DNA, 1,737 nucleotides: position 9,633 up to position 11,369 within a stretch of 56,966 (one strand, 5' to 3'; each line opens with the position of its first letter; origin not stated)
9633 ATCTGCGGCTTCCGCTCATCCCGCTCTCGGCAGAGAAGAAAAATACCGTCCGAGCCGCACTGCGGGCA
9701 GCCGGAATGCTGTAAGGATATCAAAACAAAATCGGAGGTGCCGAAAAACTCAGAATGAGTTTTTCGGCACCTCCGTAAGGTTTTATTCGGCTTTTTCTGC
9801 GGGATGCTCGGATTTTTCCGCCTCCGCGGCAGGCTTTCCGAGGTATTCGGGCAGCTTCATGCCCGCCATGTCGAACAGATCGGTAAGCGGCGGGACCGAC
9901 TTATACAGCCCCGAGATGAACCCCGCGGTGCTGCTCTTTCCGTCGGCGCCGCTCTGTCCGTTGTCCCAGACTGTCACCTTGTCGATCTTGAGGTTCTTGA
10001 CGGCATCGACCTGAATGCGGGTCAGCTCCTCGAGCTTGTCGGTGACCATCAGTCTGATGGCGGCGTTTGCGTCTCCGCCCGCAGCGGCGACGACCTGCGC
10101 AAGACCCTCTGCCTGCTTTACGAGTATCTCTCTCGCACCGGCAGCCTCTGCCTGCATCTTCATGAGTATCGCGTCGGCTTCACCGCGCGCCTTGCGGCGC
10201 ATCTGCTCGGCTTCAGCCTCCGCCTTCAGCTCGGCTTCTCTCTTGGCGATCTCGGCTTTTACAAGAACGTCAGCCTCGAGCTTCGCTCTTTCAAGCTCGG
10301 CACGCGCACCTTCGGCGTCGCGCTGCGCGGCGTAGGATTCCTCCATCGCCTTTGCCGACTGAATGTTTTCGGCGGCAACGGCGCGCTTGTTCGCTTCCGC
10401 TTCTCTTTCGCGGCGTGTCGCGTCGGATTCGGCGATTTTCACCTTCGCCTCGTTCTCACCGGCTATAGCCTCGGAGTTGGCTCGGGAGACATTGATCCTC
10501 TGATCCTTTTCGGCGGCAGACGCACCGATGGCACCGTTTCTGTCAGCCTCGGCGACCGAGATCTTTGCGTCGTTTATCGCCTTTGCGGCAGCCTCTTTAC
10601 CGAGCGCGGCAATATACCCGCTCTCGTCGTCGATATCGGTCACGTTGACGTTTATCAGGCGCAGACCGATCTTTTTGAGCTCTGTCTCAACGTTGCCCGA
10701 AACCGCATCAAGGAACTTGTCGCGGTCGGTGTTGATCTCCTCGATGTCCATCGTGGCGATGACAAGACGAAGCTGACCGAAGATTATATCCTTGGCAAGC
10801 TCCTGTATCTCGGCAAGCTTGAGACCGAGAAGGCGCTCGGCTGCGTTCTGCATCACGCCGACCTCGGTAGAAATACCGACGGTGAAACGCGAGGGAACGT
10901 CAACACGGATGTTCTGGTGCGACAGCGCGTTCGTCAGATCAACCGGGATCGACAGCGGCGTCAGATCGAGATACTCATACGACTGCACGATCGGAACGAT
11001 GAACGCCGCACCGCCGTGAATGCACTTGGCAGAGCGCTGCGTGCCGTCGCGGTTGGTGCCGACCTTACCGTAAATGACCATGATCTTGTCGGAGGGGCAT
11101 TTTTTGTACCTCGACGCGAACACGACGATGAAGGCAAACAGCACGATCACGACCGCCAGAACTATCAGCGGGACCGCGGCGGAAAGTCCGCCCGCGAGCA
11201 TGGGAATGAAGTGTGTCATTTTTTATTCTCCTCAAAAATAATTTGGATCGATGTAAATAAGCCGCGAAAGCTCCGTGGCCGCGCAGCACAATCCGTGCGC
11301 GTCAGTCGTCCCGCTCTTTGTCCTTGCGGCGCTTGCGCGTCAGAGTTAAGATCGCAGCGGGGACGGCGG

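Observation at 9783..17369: NfeD-flotillin operon carrying an internal array of (S/P)PxTG cell-wall-anchored protein genes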

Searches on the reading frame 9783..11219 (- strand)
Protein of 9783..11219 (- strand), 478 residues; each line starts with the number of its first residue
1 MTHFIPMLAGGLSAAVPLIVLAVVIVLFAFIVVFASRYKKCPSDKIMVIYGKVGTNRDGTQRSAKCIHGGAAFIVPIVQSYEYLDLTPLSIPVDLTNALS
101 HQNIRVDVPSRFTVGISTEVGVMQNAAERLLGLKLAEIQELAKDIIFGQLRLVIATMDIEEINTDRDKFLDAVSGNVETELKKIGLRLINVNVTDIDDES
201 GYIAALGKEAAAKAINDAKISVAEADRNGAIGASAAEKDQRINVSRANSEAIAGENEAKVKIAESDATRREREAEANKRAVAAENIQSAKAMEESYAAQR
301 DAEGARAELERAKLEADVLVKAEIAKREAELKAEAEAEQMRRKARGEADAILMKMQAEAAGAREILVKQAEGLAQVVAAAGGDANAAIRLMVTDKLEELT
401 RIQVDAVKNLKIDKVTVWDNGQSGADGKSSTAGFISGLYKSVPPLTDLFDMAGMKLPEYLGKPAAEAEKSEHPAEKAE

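Call 3: search_protein_families(library=pfam, proteins=[window:9783-11219:-], max_evalue=0.1)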
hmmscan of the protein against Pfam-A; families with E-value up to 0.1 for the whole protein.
window:9783-11219:- (478 aa): 1 family
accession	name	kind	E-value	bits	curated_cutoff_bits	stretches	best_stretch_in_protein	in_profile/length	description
PF01145.31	Band_7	-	3.6e-25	89.5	23.6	1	58-226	19-175/176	SPFH domain / Band 7 family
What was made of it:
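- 9783..11219 (-): Flotillin (SPFH2-type) gene, 478 aa; last gene of the run. Band_7 E 3.6e-25 (call 3).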

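Call 8: search_protein_families(library=ncbifam, proteins=[window:9783-11219:-], max_evalue=0.1)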
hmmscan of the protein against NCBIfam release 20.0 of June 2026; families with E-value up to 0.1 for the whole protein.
window:9783-11219:- (478 aa): 1 family
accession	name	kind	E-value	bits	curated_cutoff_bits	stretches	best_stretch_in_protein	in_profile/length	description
NF058507.1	FlotScfldFlot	equivalog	4.1e-50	171.2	700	2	19-294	2-277/477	flotillin lipid rafts scaffold protein FloT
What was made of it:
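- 9783..11219 (-): The NCBIfam FloT equivalog model scores 171 bits, below the 700-bit cut-off (call 8).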

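Call 23: find_related_loci(query=A1, collection=genome_contigs, flank=9000)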
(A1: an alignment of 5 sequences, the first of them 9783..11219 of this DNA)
Query A1 (478 aa) in genome_contigs; peptide patterns used: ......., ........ (x = any residue, [..] = any of these).
600 stretches matched a pattern (row limit reached: there are more); 573 encode a relative of the query (tblastn E <= 1e-3); the best 80 are kept; 80 distinct loci.
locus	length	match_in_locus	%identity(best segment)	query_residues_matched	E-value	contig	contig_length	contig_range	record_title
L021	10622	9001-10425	76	1-476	0e+0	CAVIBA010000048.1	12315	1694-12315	Bulleidia sp. isolate H07676-L1_cleanbin_000038 genome assembly, contig: Spades_H07676-L1_contig_4388, whole genome shot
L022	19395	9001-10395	72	1-462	0e+0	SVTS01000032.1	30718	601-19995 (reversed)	MAG: Oscillospiraceae bacterium isolate SIG701 NODE_30634_length_30718_cov_2.209964, whole genome shotgun sequence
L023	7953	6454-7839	73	12-478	0e+0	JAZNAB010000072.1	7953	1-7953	MAG: Candidatus Flemingiibacterium sp. isolate T1900044748_TS20190414.MAGScoT_cleanbin_000056 SGB_2147_k141_109063, whol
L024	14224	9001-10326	77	36-475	0e+0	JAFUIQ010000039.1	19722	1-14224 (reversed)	MAG: Clostridia bacterium isolate RGIG4529 Roe_deer_Rectum-1__c511986, whole genome shotgun sequence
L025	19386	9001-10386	79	5-467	0e+0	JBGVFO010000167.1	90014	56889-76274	MAG: Eubacteriales bacterium isolate fecal_MAG_389 fecal_MAG_389_contig_0167, whole genome shotgun sequence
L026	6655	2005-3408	77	1-471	0e+0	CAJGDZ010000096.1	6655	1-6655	MAG: uncultured Clostridia bacterium isolate MAG52 genome assembly, contig: k141_3848966_length_6655_cov_12.7881, whole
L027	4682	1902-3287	73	1-461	0e+0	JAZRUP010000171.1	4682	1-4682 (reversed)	MAG: Eubacteriales bacterium isolate T1900045336_YK20190025.MAGScoT_cleanbin_000059 SGB_6609_k141_3366156, whole genome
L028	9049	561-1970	73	7-478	0e+0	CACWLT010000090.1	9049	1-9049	MAG: uncultured Ruminococcus sp. isolate RUG10688 genome assembly, contig: RUG10688_asm_90, whole genome shotgun sequenc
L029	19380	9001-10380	72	18-478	0e+0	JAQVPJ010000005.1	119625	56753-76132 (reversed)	MAG: Eubacteriales bacterium isolate STF1_200 NODE_202_length_119625_cov_5.997674_Sandtown_F1, whole genome shotgun sequ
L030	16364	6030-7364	73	18-462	0e+0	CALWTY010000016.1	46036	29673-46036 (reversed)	MAG: uncultured Clostridia bacterium isolate BRZ_CP__bin94 genome assembly, contig: BRZ_CP__NODE_1248_length_46036_cov_5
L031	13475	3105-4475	72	10-466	0e+0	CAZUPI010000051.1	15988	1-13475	MAG TPA_asm: uncultured Ruminococcus sp. isolate SRP222994_co1_84 genome assembly, contig: NODE_7636_length_15988_cov_5.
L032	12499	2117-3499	72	10-474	0e+0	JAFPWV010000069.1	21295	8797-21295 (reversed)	MAG: Clostridia bacterium isolate RGIG1547 Goat_Abomasum-5__c239027, whole genome shotgun sequence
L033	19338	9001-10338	72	30-476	0e+0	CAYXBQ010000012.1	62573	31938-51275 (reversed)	MAG TPA_asm: uncultured Ruminococcus sp. isolate SRP313737_co1_18 genome assembly, contig: NODE_788_length_62573_cov_22.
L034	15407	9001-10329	73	19-462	0e+0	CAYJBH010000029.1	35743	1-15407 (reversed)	MAG TPA_asm: uncultured Oscillospiraceae bacterium isolate ERP123703_co1_269 genome assembly, contig: NODE_1128_length_3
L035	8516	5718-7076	73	16-467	0e+0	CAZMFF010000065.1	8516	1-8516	MAG TPA_asm: uncultured Acutalibacter sp. isolate SRP287540_co2_310 genome assembly, contig: NODE_9259_length_8516_cov_1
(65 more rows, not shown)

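Call 47: find_encoding_contigs(protein=window:9783-11219:-, flank=9000, max_places=10)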
Protein window:9783-11219:- (478 aa): 24 contigs read that carry it; 6 places shown.
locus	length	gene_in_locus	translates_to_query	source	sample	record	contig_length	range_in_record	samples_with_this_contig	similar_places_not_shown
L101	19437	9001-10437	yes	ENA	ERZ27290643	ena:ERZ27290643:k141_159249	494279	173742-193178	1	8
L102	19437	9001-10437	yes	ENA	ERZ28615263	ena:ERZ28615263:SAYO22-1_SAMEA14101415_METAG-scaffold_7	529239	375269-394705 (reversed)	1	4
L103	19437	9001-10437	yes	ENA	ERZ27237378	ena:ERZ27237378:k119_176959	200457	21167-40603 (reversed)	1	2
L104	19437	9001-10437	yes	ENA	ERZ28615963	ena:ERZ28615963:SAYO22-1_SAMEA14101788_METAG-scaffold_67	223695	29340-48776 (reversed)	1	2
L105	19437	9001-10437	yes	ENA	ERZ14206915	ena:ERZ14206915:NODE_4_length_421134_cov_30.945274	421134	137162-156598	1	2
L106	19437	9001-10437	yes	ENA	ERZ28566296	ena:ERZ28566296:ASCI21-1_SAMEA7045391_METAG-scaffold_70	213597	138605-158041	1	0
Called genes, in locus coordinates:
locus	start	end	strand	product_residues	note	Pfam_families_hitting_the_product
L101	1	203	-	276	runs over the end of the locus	PF00528:BPD_transp_1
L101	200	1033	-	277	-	PF00528:BPD_transp_1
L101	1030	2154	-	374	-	PF00005:ABC_tran, PF08402:TOBE_2 (weak)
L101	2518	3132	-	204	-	PF02163:Peptidase_M50 (weak)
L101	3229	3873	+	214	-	PF00702:Hydrolase, PF13419:HAD_2, PF13242:Hydrolase_like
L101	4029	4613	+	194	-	PF08876:DUF1836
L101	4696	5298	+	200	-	-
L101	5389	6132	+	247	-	-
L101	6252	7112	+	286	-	-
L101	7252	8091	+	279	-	-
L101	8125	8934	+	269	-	-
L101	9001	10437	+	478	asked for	PF01145:Band_7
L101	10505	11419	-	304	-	PF00701:DHDPS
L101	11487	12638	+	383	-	PF02547:Queuosine_synth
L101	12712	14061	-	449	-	PF02812:ELFV_dehydrog_N, PF00208:ELFV_dehydrog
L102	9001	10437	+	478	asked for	PF01145:Band_7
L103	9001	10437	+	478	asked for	PF01145:Band_7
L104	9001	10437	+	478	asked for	PF01145:Band_7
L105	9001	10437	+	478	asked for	PF01145:Band_7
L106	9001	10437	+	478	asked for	PF01145:Band_7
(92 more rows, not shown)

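Call 65: search_protein_families(library=padloc, proteins=[window:9783-11219:-], max_evalue=0.01)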
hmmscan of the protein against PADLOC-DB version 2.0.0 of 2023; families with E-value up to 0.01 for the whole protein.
window:9783-11219:- (478 aa): 0 families

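Call 81: search_solved_structures(query=window:9783-11219:-, max_evalue=0.001)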
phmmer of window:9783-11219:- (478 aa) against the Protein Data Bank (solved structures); distinct sequences matched with E-value up to 0.001: 6.
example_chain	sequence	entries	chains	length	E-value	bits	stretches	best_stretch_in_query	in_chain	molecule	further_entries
9l3g_A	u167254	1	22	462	3.7e-24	88.8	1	66-458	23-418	Flotillin-1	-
9bq2_B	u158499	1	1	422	8.6e-24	87.6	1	66-443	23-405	Flotillin-1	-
9bq2_A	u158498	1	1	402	2.6e-15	59.6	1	67-381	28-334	Flotillin-2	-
9l3g_a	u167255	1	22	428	5.4e-13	52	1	95-381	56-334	Flotillin-2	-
1win_A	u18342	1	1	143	8.7e-10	41.4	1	103-210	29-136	Flotillin 2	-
8z5g_A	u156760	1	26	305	0.00014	24.3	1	125-319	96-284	Protein QmcA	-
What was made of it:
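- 9783..11219 (-): Best PDB matches are human flotillin-1 and -2 over nearly the full length, E 4e-24 (call 81).
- On Flotillin (SPFH2): Near full-length match to human flotillin-1 (9l3g, residues 66-458, E 3.7e-24) (call 81).
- Closest known: Bacillus subtilis yuaF-floT. Same: The flotillin best matches flotillin-1 and -2 structures (call 81).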
